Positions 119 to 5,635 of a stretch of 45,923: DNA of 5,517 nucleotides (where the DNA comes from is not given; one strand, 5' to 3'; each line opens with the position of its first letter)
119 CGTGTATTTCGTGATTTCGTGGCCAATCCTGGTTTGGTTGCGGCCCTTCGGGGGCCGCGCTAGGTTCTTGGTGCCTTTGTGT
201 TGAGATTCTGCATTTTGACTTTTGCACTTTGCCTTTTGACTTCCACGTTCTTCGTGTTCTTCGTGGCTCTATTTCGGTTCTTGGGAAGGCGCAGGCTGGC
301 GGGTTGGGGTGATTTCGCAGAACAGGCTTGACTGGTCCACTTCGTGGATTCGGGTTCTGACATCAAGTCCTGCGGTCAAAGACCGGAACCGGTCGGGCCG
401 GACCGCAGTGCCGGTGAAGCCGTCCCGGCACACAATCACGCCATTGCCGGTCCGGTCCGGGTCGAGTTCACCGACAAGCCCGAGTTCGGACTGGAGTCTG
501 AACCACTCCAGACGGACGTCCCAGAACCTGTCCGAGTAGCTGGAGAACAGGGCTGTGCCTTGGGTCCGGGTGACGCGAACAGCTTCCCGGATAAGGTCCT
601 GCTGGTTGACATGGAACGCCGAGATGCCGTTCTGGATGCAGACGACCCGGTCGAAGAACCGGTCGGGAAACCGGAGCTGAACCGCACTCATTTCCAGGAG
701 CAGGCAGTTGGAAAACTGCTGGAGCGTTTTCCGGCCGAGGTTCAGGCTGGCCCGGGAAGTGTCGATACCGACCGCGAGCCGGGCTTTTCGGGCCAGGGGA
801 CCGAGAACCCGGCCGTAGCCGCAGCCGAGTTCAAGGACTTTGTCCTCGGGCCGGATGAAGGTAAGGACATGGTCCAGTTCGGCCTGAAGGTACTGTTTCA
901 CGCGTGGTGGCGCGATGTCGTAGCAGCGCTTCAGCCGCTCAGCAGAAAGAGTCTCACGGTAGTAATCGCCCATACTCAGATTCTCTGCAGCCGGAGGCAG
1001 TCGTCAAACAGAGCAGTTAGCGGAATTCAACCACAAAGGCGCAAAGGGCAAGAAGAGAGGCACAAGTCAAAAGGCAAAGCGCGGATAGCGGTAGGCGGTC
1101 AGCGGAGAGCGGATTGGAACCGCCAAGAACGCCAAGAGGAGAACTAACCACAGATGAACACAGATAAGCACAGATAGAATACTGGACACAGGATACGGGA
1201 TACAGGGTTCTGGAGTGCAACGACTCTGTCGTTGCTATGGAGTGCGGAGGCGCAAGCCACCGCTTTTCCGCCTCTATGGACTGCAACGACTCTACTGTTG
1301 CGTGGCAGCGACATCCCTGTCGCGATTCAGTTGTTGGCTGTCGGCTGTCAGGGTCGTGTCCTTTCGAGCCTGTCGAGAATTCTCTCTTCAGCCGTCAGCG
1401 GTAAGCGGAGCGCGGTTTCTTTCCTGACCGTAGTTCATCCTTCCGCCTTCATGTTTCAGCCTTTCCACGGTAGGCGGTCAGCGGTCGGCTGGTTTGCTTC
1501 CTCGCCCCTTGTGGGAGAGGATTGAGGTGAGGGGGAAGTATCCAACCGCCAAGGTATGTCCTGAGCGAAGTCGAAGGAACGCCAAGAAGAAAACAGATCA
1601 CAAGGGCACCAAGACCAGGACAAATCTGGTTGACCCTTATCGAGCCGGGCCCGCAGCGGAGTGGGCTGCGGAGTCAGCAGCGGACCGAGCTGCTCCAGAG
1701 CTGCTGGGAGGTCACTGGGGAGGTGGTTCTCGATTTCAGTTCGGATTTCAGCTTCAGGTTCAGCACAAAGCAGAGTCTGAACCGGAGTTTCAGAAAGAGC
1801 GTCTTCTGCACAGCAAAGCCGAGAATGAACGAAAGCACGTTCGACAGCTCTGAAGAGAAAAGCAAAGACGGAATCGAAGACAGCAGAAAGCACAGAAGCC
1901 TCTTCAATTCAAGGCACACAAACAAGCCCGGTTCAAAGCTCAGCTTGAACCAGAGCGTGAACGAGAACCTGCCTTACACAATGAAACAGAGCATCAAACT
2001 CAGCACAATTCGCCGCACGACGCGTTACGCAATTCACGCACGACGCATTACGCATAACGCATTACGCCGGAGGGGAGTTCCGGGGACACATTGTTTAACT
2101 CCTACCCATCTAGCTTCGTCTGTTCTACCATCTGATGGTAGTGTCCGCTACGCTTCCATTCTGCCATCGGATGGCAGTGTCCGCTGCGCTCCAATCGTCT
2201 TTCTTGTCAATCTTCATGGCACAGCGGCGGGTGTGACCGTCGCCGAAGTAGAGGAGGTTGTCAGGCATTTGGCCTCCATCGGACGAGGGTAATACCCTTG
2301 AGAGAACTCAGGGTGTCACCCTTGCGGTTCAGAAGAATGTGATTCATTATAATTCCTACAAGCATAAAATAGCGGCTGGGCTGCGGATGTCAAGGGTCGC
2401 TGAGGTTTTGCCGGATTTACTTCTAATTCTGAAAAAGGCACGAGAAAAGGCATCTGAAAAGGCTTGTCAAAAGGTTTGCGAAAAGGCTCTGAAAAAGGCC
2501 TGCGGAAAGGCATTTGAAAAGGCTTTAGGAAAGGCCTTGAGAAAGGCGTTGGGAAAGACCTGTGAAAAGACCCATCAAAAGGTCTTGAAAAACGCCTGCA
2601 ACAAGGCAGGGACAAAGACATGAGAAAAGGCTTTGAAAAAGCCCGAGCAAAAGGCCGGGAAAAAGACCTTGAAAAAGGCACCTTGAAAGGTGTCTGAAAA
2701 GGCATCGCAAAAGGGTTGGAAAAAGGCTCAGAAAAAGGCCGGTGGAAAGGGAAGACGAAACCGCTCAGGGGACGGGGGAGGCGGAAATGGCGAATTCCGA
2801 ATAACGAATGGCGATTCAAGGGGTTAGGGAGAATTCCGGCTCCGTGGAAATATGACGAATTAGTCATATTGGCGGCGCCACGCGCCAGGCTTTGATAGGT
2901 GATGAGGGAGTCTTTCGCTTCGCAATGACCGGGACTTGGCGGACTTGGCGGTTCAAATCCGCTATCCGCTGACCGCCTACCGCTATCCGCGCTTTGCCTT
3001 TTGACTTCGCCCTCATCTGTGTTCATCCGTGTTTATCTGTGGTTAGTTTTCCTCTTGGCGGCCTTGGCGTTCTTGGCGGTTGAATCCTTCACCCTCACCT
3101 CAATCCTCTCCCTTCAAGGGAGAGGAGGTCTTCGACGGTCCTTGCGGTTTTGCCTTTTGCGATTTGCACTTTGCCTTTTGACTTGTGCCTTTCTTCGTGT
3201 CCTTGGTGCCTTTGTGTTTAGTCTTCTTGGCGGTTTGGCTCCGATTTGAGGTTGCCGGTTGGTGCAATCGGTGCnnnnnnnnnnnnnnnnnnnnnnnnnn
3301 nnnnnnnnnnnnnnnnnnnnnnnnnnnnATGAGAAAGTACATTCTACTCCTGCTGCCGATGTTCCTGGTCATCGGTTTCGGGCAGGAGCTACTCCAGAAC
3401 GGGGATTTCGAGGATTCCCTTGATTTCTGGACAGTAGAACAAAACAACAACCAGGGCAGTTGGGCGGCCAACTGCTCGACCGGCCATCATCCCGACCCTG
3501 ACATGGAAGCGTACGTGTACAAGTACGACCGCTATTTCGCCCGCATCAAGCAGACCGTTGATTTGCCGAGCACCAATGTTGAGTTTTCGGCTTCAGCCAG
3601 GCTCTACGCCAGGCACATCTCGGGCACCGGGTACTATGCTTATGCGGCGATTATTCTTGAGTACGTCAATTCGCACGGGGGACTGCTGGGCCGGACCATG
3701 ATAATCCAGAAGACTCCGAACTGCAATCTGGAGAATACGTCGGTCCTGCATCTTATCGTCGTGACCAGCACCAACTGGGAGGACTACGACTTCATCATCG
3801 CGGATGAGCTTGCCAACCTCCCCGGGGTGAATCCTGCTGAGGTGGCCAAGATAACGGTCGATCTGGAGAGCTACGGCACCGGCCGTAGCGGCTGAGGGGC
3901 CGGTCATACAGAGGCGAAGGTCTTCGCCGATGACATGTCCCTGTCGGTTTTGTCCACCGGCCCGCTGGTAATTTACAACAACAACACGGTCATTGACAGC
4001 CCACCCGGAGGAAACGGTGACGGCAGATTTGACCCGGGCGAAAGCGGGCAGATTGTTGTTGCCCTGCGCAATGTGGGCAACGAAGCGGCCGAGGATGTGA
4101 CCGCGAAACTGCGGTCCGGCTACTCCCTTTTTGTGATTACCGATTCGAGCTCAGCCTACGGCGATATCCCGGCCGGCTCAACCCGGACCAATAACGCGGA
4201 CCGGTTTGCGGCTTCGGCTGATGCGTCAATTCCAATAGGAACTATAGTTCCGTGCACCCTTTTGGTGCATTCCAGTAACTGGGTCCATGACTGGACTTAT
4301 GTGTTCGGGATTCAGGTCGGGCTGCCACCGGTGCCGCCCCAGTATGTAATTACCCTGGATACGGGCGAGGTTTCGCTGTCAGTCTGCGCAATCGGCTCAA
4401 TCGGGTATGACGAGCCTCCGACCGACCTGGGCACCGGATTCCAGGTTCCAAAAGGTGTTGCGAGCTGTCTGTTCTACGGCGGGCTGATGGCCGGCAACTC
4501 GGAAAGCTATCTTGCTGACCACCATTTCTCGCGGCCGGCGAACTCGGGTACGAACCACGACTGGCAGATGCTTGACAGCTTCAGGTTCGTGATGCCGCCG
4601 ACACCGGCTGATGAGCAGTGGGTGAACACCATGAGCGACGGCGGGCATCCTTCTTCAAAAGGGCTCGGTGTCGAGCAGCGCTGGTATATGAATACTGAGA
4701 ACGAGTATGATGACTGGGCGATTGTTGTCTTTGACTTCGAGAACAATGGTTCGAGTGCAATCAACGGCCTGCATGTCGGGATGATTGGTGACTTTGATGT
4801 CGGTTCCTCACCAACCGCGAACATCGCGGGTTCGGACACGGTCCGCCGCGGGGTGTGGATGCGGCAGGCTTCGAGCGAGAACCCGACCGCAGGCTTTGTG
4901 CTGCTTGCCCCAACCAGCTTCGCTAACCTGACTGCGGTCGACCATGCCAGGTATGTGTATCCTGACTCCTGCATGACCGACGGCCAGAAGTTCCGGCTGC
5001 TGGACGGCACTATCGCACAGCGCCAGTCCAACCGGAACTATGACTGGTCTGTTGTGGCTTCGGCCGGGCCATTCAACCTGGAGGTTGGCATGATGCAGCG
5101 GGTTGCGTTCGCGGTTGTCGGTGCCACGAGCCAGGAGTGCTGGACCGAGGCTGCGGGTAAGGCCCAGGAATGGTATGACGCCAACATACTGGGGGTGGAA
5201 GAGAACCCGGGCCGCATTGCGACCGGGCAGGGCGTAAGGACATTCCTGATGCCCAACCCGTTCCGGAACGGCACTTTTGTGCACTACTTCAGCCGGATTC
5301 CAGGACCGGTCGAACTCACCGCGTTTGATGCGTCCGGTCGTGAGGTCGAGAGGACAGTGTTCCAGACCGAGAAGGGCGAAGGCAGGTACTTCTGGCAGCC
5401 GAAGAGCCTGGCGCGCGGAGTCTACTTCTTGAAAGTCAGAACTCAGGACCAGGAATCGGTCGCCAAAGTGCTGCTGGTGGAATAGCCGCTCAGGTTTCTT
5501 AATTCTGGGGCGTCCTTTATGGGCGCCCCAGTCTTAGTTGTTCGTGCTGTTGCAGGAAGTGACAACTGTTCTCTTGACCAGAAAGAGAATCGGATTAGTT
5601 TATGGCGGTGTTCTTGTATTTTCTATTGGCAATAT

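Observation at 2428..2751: Phased 12-nt degenerate arrays (24-27 units, no indels); the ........-type arrays share a leader-like flank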

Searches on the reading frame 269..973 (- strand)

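Call 12: search_protein_families(library=pfam, proteins=[window:269-973:-])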
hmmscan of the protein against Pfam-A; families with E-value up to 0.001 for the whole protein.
window:269-973:- (234 aa): 6 families
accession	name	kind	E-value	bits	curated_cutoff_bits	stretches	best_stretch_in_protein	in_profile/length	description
PF13649.12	Methyltransf_25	-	2.7e-15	57.3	27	1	46-139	1-97/97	Methyltransferase domain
PF08241.18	Methyltransf_11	-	1.3e-13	51.8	21.2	1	47-143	1-95/95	Methyltransferase domain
PF13847.12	Methyltransf_31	-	1.5e-08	34.9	27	1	41-147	2-113/145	Methyltransferase domain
PF13489.12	Methyltransf_23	-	1.1e-06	28.9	27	1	27-159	7-133/164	Methyltransferase domain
PF08242.18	Methyltransf_12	-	1.7e-06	29.1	30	1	47-139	1-96/98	Methyltransferase domain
PF07021.18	MetW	-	2.1e-06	27.9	21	1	32-156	3-120/193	Methionine biosynthesis protein MetW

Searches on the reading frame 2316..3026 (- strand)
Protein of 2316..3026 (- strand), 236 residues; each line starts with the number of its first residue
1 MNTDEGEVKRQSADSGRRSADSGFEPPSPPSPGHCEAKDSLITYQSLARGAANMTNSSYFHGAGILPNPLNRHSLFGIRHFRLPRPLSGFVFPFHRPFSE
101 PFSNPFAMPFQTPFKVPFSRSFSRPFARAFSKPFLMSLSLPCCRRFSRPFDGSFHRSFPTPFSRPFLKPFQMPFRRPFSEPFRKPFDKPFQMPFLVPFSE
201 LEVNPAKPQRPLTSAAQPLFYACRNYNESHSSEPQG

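Call 19: find_homologous_proteins(query=window:2316-3026:-, max_evalue=0.001)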
Query window:2316-3026:-: 1374 candidates shared short words with the query, none scored E <= 0.001.

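Call 87: search_protein_representatives(protein=window:2316-3026:-)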
Query: 236 residues. Proteins with E-value up to 0.001 (for the whole library): 89; up to 1e-10: 8; up to 1e-30: 0. The best 89 are listed.
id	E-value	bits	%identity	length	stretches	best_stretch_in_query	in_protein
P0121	3.1e-15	72.9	36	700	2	94-198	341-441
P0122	8.1e-14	68.2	18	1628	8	94-187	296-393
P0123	7.8e-13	65.0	22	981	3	93-198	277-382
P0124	9.3e-13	64.7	19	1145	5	48-197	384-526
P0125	1.1e-12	64.5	25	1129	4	95-206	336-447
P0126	1.2e-12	64.4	42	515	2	89-210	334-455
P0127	1.1e-11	61.3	18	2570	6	93-208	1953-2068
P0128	4.8e-11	59.1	20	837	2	94-193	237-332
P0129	1.1e-10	57.9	36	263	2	93-199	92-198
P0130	1.4e-10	57.6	34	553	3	97-195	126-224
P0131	1.9e-10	57.2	24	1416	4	111-221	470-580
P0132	3.3e-10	56.4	17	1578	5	90-200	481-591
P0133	3.6e-10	56.3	28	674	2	96-206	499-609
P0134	1.0e-09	54.8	36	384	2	101-190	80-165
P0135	2.5e-09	53.5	27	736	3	101-198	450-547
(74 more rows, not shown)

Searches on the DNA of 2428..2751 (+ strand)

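Call 80: search_dna_similar(query=window:2428-2751:+, collection=plasmids, mode=distant, max_evalue=0.001, max_rows=15)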
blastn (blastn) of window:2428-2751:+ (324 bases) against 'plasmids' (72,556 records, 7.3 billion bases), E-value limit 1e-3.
No match.

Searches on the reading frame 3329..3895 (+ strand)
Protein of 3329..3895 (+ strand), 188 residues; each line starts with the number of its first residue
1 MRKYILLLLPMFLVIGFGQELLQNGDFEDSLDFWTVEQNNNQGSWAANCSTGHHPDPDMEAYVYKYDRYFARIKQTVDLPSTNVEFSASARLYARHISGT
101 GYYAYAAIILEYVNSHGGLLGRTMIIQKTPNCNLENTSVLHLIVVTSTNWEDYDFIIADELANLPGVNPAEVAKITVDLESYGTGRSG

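Call 82: find_encoding_contigs(protein=window:3329-3895:+, flank=10000, max_places=10)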
Protein window:3329-3895:+ (188 aa): no gene with exactly this product is on record in the collection.

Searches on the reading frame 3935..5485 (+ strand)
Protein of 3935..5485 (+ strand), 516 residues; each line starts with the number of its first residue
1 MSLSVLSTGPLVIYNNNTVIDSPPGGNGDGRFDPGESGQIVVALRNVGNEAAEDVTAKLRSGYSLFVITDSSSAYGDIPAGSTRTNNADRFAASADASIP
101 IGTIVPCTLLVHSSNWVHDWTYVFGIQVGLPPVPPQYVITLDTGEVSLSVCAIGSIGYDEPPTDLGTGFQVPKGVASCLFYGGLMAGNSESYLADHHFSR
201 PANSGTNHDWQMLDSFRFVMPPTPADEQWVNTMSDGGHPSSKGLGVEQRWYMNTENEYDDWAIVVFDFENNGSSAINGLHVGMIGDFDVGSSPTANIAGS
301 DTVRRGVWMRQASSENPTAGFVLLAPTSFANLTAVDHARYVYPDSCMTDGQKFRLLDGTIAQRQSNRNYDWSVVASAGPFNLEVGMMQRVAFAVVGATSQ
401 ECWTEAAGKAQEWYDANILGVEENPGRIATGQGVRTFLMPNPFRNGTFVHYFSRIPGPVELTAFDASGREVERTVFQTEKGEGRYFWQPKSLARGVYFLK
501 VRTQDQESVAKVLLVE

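Call 12: search_protein_families(library=pfam, proteins=[window:3935-5485:+])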
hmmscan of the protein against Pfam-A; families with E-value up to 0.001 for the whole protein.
window:3935-5485:+ (516 aa): 1 family
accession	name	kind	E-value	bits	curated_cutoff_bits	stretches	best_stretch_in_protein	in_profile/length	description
PF18962.6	Por_Secre_tail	-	0.00017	22.3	27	1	440-512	3-73/75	Secretion system C-terminal sorting domain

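Call 15: find_encoding_contigs(protein=window:3935-5485:+, flank=10000, max_places=10)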
Protein window:3935-5485:+ (516 aa): no gene with exactly this product is on record in the collection.

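Call 16: find_related_loci(query=window:3935-5485:+, collection=genome_contigs, flank=10000)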
Query window:3935-5485:+ (516 aa) in genome_contigs; peptide patterns used: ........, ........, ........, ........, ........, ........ (x = any residue, [..] = any of these).
47 stretches matched a pattern; 1 encode a relative of the query (tblastn E <= 1e-3); 1 distinct loci.
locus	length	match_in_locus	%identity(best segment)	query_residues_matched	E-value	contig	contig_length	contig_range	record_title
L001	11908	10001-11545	70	1-516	0e+0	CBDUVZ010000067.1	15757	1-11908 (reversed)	MAG TPA_asm: uncultured bacterium isolate SRR22302353_binner123_Refined_16 genome assembly, contig: ERZ25073599.1576, wh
